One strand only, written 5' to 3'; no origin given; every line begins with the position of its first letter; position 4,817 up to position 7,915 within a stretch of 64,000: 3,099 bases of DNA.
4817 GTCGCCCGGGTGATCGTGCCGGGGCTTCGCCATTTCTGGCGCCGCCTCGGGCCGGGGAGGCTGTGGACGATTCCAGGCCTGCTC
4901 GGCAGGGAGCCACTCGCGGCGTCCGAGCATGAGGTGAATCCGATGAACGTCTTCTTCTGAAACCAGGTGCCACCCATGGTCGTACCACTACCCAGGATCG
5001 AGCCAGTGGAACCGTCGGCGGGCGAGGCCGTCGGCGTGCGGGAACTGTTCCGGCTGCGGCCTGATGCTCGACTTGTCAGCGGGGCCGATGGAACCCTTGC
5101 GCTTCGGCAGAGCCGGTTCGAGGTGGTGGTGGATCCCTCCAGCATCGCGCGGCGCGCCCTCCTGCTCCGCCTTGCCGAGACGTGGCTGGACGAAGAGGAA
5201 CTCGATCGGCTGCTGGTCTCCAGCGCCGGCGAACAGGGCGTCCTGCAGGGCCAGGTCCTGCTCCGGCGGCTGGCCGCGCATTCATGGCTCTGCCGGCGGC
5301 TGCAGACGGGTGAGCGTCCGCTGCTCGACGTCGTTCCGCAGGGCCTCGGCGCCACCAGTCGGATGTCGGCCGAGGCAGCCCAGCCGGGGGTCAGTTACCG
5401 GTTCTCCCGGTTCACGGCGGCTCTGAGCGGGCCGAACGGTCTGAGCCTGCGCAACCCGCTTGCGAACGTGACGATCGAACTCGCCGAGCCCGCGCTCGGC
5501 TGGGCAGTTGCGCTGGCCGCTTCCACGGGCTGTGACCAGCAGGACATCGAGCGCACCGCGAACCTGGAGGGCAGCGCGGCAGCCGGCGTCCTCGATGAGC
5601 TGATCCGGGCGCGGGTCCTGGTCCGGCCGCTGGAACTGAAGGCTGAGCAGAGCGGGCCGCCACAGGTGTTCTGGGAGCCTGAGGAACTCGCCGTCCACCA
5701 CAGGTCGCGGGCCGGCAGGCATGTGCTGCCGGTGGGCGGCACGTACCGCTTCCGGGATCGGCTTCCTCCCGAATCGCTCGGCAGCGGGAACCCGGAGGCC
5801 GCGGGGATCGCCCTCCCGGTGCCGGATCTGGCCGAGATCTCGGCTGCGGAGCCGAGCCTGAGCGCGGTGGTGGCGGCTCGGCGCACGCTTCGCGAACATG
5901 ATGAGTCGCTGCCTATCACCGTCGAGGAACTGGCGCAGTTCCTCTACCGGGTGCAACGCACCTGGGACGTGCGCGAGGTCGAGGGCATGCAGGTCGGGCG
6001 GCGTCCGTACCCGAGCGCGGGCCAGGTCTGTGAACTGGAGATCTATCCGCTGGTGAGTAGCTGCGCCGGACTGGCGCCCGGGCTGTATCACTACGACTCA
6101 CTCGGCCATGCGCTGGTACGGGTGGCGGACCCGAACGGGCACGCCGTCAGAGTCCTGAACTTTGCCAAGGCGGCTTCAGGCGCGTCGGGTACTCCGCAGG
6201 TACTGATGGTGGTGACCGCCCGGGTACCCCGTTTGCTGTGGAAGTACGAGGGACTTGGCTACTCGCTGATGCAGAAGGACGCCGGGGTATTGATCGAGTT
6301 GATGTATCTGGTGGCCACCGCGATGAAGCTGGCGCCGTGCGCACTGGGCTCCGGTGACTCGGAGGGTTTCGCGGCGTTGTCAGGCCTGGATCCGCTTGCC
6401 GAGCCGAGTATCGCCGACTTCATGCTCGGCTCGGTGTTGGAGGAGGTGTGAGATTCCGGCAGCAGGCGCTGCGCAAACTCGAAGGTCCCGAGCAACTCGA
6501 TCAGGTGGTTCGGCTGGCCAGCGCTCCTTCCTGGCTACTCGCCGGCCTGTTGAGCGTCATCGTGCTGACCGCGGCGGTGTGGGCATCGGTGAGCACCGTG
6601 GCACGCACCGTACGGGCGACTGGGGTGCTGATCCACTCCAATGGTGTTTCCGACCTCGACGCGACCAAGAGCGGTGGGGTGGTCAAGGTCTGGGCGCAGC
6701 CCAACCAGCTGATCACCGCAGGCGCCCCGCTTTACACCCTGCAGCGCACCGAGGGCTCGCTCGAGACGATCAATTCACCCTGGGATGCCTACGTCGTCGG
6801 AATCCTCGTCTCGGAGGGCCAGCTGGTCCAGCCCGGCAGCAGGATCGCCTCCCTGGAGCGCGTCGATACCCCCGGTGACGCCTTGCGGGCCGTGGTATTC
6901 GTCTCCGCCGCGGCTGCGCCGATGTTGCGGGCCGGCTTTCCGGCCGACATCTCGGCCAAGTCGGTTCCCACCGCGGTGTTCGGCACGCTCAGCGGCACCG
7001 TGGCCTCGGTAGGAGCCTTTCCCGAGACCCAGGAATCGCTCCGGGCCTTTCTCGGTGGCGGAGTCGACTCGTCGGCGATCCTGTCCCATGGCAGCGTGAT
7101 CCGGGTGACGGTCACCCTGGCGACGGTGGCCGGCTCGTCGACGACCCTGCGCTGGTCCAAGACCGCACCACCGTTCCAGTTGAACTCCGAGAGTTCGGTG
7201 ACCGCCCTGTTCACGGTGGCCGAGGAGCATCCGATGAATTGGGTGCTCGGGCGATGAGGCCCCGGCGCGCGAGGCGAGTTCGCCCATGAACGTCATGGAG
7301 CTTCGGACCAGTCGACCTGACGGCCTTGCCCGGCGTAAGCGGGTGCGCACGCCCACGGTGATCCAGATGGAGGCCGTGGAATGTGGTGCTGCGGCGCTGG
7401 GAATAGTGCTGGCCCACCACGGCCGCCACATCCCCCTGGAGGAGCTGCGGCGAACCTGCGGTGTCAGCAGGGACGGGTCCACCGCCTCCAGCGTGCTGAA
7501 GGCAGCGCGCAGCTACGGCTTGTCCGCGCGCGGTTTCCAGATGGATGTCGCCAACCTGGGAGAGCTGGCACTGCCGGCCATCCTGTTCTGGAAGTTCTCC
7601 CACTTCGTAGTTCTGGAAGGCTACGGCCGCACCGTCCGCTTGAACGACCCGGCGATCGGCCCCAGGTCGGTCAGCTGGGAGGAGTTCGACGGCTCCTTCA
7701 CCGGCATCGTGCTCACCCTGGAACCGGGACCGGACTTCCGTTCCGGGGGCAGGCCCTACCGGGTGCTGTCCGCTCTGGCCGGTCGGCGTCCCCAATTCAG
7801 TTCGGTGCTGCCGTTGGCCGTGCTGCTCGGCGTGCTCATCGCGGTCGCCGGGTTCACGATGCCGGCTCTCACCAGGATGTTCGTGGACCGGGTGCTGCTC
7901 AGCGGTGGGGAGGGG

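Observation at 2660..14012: NHLP-leader linear azol(in)e RiPP with an extremely Cys-dense core (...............)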

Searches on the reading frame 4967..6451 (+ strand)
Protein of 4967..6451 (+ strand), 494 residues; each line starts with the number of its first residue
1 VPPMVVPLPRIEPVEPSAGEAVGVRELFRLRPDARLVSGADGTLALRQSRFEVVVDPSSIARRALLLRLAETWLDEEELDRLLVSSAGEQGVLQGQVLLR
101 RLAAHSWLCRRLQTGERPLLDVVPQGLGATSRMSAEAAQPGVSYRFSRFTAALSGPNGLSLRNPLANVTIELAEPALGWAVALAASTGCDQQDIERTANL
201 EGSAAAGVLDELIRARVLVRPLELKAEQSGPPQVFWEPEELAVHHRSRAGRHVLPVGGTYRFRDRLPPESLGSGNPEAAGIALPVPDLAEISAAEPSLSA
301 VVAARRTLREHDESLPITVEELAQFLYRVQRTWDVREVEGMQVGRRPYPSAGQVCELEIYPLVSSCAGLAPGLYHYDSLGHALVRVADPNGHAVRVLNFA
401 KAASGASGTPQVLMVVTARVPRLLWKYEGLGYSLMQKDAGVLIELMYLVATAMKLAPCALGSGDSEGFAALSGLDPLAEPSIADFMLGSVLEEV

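Call 4: search_protein_families(library=ncbifam, proteins=[window:4967-6451:+], max_evalue=0.01)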
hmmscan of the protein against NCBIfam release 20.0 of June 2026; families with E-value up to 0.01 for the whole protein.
window:4967-6451:+ (494 aa): 2 families
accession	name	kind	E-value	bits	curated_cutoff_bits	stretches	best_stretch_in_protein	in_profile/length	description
TIGR03605.1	antibiot_sagB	domain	3e-43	147.3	78.4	1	318-488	1-172/173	SagB family peptide dehydrogenase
TIGR04511.1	SagB_rel_DH_2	exception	5.2e-26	91.6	240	1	278-483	161-362/380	putative peptide maturation dehydrogenase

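Call 5: search_protein_families(library=pfam, proteins=[window:4967-6451:+], max_evalue=0.01)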
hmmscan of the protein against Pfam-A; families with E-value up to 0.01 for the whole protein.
window:4967-6451:+ (494 aa): 2 families
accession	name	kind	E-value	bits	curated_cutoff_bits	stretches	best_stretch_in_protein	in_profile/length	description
PF00881.29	Nitroreductase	-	1.6e-10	41.9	23.5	1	303-480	2-159/167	Nitroreductase family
PF22767.2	ThcOx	-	7.9e-07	30.4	27.7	1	144-252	1-109/110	Cyanobactin oxidase ThcOx,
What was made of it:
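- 4967..6451 (+): FMN-dependent azoline dehydrogenase (SagB/ThcOx type). An alternative start at 5006 gives the 481-aa product that was called elsewhere. Calls 4 and 5.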

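Call 12: find_related_loci(query=window:4967-6451:+, collection=genome_contigs, flank=10000)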
Query window:4967-6451:+ (494 aa) in genome_contigs; peptide patterns used: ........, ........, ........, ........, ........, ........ (x = any residue, [..] = any of these).
214 stretches matched a pattern; 8 encode a relative of the query (tblastn E <= 1e-3); 8 distinct loci.
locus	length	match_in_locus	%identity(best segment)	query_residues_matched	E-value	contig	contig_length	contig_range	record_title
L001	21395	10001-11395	52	22-489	2e-146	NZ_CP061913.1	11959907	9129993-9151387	Dactylosporangium vinaceum strain NRRL B-16297 chromosome, complete genome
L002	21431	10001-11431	51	15-489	9e-140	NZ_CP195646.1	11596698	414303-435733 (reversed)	Actinoplanes sp. HUAS TT8 chromosome, complete genome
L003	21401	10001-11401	52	22-489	6e-136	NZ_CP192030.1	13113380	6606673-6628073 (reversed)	Dactylosporangium sp. CA-233914 chromosome, complete genome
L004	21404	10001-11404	51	23-489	1e-132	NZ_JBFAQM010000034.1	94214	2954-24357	Actinoplanes sp. NPDC049316 NPDC049316_95_E4.ctg-0034, whole genome shotgun sequence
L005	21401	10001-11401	51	24-489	3e-132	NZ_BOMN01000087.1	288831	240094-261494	Winogradskya humida strain NBRC 14915 sequence087, whole genome shotgun sequence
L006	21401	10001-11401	51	24-489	3e-131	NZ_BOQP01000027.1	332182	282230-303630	Winogradskya consettensis strain NBRC 14913 sequence027, whole genome shotgun sequence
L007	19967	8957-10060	34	83-488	3e-49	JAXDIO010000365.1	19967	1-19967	MAG: Thermoanaerobaculia bacterium isolate BP_55 scaffold_1474392, whole genome shotgun sequence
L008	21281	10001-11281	33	44-488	3e-44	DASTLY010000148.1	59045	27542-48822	MAG TPA_asm: Mycobacteriales bacterium isolate SMAG_U3274 k141_102602, whole genome shotgun sequence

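Call 30: search_solved_structures(query=window:4967-6451:+, max_evalue=0.001, show_alignments=2)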
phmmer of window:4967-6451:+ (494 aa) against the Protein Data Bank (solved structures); distinct sequences matched with E-value up to 0.001: 5.
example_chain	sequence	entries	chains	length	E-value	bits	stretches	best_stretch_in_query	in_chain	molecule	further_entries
5lq4_B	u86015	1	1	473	2.4e-53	185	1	30-490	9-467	CyaGox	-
8pz5_A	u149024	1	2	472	2.7e-53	184.9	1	31-490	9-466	SagB-type dehydrogenase domain protein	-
5lq4_A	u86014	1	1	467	3.5e-53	184.5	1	31-489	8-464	CyaGox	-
3eo7_A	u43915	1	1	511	3.7e-09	39.4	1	338-491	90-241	Putative Nitroreductase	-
6gos_C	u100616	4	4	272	0.00083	21.7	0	345-468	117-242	Microcin B17-processing protein McbC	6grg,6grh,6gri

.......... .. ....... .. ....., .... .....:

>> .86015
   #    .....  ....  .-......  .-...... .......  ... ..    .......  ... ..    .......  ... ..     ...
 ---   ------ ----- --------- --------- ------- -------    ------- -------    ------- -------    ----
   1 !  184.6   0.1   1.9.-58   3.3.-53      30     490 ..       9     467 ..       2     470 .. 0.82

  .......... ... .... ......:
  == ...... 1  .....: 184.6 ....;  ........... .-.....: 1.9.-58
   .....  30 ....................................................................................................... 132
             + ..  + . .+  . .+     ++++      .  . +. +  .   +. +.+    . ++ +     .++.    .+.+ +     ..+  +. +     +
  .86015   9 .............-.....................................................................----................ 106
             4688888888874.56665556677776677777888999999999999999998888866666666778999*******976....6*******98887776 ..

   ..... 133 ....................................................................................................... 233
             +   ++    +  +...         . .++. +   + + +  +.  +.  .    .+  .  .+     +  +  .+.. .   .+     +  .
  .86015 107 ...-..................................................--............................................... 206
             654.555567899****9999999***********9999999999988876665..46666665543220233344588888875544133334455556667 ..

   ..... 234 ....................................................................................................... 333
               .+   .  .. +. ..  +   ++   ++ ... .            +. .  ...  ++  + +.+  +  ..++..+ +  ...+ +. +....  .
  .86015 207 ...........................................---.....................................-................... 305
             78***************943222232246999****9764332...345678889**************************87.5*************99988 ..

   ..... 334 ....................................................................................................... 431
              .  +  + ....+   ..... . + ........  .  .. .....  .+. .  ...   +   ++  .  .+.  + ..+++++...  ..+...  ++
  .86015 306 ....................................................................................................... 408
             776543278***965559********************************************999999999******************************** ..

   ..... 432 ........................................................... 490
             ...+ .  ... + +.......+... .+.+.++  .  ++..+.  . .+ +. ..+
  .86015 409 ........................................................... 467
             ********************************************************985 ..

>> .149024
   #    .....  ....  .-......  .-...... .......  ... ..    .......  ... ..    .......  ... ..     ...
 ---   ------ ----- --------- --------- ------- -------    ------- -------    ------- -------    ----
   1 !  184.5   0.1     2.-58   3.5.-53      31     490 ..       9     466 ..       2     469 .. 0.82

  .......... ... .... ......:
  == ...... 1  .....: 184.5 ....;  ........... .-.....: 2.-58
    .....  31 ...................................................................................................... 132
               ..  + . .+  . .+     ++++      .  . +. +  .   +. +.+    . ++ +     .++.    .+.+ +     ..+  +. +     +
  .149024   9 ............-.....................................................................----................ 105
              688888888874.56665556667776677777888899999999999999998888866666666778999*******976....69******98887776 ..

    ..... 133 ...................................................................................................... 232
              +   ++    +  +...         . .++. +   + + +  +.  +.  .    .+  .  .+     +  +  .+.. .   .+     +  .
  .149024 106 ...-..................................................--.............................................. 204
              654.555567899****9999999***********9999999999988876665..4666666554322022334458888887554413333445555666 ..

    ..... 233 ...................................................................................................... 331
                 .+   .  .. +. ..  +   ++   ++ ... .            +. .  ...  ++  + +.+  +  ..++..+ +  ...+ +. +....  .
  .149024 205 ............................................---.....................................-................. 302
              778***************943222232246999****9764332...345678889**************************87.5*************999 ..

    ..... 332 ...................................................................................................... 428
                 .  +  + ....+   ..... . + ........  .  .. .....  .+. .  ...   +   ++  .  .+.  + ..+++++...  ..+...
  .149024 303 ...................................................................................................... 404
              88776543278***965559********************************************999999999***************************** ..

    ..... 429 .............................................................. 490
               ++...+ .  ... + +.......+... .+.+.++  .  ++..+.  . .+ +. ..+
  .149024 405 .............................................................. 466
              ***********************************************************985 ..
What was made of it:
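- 4967..6451 (+): CyaGox 5LQ4 E 2.4e-53 over the full length, with the RPYPSAG and WKY (Lys-Tyr) motifs conserved (call 30).
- On Linear azol(in)e-containing peptide (LAP/TOMM) gene cluster: CyaGox alignment with WKY and RPYPSAG conserved (call 30).
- A dedicated azoline oxidase is strictly conserved, which points to aromatic thiazoles with no free thiols (calls 4, 30).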

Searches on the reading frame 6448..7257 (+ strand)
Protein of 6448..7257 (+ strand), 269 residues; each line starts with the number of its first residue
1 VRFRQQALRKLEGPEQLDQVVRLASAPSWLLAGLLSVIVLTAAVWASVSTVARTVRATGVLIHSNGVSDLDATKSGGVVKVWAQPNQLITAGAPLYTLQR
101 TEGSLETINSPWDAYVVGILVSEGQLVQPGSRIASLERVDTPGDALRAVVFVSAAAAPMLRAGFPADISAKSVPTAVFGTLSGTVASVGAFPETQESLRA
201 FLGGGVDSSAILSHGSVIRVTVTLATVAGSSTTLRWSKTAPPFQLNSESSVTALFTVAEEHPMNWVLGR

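Call 4: search_protein_families(library=ncbifam, proteins=[window:6448-7257:+], max_evalue=0.01)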
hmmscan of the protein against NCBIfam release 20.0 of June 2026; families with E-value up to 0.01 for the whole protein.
window:6448-7257:+ (269 aa): 3 families
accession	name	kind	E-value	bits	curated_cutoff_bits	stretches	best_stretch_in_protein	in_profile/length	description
TIGR03794.1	NHLM_micro_HlyD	equivalog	4.6e-33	114.7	156.2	2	98-267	246-416/421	NHLP bacteriocin system secretion protein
TIGR01730.1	RND_mfp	subfamily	5.7e-07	28.8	94.9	1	106-178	135-203/322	efflux RND transporter periplasmic adaptor subunit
TIGR01843.1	type_I_hlyD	subfamily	1.2e-06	27.8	208.65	1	27-102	3-78/422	HlyD family type I secretion periplasmic adaptor subunit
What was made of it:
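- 6448..7257 (+): Short HlyD-like membrane-fusion protein (269 aa). Its start overlaps the stop of the dehydrogenase by 4 nt. Only model positions 246-416 plus the N-terminal anchor match (call 4).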

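Call 5: search_protein_families(library=pfam, proteins=[window:6448-7257:+], max_evalue=0.01)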
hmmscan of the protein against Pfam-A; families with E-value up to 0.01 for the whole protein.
window:6448-7257:+ (269 aa): 2 families
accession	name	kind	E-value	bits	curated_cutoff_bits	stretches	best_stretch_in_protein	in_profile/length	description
PF13437.12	HlyD_3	-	1.7e-09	38.8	22.2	1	107-197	1-85/106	HlyD family secretion protein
PF16576.10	HlyD_D23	-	0.0002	21.2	30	0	107-186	110-182/214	Barrel-sandwich domain of CusB or HlyD membrane-fusion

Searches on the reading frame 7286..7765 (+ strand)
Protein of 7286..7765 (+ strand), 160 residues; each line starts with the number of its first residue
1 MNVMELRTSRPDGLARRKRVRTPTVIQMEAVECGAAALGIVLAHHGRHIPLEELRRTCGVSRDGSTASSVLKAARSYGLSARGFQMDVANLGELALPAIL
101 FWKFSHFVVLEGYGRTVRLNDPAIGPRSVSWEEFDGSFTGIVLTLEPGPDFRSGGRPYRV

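Call 55: search_solved_structures(query=window:7286-7765:+, max_evalue=0.001, show_alignments=3)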
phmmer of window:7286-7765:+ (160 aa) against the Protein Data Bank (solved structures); distinct sequences matched with E-value up to 0.001: 12.
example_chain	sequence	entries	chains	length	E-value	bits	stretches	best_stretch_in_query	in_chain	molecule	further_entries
6mpz_A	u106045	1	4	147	6.8e-40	139.9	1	16-148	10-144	Double Glycine Motif Protease domain from AMS/PCAT Transporter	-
4ry2_A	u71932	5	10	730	2.2e-12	50.5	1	23-155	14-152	ABC-type bacteriocin transporter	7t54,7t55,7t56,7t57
4s0f_A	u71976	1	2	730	2.2e-12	50.5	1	23-155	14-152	ABC-type bacteriocin transporter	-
8vp3_A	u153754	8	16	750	2.2e-12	50.5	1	23-155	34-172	ABC-type bacteriocin transporter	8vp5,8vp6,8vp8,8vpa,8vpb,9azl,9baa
7n87_A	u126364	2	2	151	3.1e-12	50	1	22-154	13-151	ABC-type bacteriocin transporter | Peptidase C39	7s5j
8hf4_A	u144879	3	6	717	1.9e-11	47.5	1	27-152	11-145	Transport/processing ATP-binding protein ComA | Competence factor transporting ATP-binding protein/permease ComA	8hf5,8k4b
8hf6_A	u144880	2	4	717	1.9e-11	47.5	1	27-152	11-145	Competence factor transporting ATP-binding protein/permease ComA | Transport/processing ATP-binding protein ComA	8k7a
8hf7_A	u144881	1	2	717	1.9e-11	47.5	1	27-152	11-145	Competence factor transporting ATP-binding protein/permease ComA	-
8vp9_A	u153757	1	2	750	3.4e-11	46.6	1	21-155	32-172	ABC-type bacteriocin transporter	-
6v9z_A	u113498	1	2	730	4e-11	46.4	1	23-155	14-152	ABC-type bacteriocin transporter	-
3k8u_A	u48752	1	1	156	7.5e-11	45.5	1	24-153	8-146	Putative ABC transporter, ATP-binding protein ComA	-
5xe8_A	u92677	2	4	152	9.8e-11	45.1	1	25-153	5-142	Putative ABC transporter, ATP-binding protein ComA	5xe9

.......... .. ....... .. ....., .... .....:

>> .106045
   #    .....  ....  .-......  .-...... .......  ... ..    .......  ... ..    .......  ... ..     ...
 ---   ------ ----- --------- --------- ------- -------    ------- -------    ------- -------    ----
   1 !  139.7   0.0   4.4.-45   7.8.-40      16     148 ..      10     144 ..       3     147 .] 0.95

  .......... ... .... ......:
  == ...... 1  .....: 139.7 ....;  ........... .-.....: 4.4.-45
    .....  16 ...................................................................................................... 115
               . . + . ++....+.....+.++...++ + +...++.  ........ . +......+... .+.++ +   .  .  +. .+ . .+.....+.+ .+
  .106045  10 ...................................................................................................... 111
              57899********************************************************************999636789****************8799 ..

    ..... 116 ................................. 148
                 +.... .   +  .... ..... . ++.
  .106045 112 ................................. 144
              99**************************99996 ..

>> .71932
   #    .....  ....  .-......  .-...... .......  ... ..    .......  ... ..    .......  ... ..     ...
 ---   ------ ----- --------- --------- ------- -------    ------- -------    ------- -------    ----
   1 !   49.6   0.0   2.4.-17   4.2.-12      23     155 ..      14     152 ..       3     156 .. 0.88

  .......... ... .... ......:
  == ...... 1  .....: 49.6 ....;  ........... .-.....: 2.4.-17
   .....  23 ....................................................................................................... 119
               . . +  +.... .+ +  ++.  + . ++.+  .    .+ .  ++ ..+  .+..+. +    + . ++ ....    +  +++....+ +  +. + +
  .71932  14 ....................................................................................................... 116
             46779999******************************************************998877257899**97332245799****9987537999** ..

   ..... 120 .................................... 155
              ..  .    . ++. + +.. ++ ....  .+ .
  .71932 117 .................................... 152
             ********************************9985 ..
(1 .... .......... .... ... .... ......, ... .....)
